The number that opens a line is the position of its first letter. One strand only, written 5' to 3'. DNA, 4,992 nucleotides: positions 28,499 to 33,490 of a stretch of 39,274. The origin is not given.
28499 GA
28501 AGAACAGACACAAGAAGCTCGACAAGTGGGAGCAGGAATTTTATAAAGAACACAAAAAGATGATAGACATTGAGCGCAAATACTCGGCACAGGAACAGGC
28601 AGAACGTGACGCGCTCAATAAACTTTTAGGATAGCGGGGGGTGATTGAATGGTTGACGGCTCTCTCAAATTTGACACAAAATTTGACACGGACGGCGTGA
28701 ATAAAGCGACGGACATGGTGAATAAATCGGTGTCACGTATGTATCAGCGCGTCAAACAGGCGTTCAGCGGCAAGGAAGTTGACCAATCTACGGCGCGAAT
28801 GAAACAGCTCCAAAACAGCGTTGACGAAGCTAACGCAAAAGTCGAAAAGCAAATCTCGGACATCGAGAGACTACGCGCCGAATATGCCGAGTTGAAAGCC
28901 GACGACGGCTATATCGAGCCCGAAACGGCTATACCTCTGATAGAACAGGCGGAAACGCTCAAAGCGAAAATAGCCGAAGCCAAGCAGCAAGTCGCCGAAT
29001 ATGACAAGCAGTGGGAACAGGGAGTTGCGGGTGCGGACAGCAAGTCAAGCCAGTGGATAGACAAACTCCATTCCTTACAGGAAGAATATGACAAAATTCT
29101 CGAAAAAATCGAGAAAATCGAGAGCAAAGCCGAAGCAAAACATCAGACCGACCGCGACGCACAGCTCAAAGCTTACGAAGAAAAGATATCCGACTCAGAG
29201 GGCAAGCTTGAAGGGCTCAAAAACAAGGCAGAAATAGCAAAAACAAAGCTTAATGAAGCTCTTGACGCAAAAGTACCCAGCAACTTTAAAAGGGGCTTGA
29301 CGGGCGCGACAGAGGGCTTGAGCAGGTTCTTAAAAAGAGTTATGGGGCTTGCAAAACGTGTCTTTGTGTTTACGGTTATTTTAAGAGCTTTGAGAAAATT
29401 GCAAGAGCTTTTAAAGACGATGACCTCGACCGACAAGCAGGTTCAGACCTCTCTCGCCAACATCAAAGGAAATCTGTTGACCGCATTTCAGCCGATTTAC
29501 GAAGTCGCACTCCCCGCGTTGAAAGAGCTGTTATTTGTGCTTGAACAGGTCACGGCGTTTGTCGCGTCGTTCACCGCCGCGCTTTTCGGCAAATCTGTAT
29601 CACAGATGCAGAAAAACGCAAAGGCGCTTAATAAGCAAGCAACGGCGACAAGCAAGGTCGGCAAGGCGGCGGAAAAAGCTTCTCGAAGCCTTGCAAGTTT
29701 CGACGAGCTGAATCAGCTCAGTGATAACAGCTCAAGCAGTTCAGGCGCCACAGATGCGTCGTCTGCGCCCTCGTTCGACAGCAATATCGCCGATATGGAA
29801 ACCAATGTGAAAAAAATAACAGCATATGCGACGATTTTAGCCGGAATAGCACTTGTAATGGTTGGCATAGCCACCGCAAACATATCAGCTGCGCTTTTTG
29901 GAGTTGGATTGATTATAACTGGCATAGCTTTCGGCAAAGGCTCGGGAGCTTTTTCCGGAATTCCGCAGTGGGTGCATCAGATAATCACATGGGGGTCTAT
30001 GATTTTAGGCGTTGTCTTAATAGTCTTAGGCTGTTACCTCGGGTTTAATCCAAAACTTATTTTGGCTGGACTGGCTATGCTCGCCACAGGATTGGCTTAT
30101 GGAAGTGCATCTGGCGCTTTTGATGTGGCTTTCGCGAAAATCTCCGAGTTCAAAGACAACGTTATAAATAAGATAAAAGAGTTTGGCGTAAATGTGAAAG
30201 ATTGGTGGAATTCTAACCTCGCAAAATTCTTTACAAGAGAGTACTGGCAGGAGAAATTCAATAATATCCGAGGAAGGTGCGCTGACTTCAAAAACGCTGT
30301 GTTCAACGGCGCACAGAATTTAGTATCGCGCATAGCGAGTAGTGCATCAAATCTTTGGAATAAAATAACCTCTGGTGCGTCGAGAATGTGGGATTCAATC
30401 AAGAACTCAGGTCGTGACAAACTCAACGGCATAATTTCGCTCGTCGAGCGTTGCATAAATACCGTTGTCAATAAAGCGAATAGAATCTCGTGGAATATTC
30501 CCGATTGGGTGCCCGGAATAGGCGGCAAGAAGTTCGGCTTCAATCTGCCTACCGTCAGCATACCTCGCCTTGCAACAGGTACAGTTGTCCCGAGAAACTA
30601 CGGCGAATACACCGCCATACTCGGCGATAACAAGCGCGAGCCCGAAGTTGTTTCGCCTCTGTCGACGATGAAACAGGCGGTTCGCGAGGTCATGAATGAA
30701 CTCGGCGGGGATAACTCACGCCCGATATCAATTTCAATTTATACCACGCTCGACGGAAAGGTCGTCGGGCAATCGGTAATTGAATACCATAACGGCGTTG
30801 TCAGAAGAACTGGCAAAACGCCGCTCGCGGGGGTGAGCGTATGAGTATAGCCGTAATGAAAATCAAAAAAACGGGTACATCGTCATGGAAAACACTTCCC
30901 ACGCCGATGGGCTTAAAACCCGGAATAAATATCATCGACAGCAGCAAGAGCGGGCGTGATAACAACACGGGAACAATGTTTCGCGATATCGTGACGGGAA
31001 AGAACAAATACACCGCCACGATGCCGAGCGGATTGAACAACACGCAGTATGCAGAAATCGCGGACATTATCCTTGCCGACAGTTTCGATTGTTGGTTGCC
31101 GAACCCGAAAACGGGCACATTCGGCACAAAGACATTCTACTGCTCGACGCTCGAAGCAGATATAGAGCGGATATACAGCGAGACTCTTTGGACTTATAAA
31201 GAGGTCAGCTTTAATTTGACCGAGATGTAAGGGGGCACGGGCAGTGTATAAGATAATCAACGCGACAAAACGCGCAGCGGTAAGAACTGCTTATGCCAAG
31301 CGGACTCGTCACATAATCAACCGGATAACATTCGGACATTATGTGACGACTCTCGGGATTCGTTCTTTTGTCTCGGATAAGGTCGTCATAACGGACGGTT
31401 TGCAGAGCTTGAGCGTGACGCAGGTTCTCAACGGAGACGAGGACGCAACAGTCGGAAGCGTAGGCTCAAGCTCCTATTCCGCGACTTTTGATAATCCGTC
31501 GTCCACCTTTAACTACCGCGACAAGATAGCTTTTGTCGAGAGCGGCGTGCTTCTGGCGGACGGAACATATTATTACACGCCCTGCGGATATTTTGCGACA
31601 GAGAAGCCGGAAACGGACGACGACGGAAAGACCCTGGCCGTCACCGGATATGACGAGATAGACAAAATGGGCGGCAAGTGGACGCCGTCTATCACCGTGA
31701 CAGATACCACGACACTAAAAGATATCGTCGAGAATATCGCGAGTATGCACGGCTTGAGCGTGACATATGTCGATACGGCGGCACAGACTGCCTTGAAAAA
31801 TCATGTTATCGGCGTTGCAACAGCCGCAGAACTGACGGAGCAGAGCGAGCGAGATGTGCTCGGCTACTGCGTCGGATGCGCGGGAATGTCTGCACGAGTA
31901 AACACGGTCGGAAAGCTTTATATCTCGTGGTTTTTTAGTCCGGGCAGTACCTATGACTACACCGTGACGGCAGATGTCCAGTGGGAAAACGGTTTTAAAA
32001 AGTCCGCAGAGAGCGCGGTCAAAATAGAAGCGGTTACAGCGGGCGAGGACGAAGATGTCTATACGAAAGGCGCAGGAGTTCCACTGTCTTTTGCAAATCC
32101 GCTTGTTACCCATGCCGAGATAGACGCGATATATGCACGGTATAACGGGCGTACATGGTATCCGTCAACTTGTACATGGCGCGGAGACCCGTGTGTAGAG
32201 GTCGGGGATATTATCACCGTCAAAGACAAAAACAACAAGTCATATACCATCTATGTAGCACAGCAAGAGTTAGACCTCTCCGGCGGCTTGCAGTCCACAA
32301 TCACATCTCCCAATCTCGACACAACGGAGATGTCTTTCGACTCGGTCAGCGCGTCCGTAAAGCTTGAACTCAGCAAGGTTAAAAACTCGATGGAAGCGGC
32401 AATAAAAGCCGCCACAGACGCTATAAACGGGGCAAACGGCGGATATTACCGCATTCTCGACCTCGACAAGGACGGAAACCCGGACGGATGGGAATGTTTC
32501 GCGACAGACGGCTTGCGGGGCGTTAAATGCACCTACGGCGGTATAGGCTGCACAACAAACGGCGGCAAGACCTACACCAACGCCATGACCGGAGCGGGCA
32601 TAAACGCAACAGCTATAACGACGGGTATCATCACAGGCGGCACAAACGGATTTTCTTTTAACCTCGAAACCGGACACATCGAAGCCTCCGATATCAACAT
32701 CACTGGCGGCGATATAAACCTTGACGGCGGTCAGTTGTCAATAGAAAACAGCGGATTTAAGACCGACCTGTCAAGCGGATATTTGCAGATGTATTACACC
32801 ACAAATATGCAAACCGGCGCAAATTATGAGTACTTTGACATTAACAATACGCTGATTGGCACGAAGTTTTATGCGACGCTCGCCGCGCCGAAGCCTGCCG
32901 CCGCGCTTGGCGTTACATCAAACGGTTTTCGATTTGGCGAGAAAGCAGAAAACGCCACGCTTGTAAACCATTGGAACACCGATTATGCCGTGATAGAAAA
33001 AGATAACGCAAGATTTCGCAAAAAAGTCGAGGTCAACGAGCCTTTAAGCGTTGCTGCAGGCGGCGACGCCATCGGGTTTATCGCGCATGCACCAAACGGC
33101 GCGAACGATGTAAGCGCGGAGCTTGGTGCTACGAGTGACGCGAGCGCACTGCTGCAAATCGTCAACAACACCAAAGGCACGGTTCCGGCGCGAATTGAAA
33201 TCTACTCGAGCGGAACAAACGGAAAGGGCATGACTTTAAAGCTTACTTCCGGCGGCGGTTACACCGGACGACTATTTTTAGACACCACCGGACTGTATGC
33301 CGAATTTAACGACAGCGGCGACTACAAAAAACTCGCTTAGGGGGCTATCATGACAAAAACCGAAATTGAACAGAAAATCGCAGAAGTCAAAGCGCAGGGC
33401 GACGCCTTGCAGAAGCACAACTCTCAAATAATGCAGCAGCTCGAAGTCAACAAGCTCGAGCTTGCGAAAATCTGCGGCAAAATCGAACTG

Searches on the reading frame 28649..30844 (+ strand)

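Call 53: search_protein_families(library=phrogs, proteins=[window:28649-30844:+], max_evalue=0.00001)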
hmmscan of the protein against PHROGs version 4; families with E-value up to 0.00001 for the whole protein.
window:28649-30844:+ (731 aa): 8 families
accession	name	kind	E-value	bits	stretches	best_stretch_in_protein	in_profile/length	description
phrog_1535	-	tail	4.9e-63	214.7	2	212-390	314-514/1152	tail length tape measure protein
phrog_167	-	tail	2.7e-14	52.9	1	489-664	888-1051/1555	tail length tape measure protein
phrog_31409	-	tail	4.5e-11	43.4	1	253-345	235-334/365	tail length tape measure protein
phrog_58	-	tail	2.4e-10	40.4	1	13-686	184-1011/1544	tail length tape measure protein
phrog_30543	-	tail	4.3e-10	39.1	1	592-646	864-918/1167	tail length tape measure protein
phrog_23464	-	unknown function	6.5e-09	36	1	635-693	449-506/539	-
phrog_305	-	tail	9.6e-09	35.4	1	214-617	337-701/1001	tail length tape measure protein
phrog_4070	-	tail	3.3e-06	26.5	1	494-645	277-417/989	tail length tape measure protein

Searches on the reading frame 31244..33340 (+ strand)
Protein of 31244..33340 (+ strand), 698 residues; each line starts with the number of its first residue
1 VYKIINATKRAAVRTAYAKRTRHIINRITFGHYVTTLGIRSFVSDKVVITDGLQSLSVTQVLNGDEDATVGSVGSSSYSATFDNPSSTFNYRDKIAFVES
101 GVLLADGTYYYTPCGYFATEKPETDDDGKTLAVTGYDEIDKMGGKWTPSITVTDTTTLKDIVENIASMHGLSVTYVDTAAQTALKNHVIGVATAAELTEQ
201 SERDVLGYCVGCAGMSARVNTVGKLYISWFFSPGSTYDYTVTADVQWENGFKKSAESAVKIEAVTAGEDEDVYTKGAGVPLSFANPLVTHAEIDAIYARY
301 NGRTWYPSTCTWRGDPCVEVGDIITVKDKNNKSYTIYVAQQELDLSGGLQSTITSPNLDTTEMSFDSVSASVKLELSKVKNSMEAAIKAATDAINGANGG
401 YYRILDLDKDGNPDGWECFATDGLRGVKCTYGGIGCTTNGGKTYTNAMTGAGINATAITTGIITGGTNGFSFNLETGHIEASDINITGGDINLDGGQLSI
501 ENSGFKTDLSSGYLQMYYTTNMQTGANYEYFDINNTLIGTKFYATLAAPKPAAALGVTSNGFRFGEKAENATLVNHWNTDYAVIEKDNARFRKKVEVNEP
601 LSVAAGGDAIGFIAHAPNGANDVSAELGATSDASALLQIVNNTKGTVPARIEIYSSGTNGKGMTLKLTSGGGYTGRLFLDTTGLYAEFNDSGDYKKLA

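Call 53: search_protein_families(library=phrogs, proteins=[window:31244-33340:+], max_evalue=0.00001)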
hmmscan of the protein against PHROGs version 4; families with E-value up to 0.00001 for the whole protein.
window:31244-33340:+ (698 aa): 7 families
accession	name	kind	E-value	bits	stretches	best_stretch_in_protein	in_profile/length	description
phrog_6616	-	tail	1.9e-45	156.2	1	63-672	52-662/991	tail protein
phrog_9680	-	moron, auxiliary metabolic gene and host takeover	5.2e-15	56.3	1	71-394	50-360/471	host range and adsorption protein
phrog_22212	-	unknown function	5.6e-13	48.1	1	68-380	50-363/1655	-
phrog_13879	-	unknown function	6.5e-13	48.8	1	276-355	461-542/571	-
phrog_18190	-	unknown function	2.2e-08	34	0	295-352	306-362/723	-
phrog_16267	-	unknown function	3.1e-07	28.7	1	45-378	28-358/2299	-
phrog_1887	-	tail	9.1e-06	25.9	0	87-188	361-465/670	tail protein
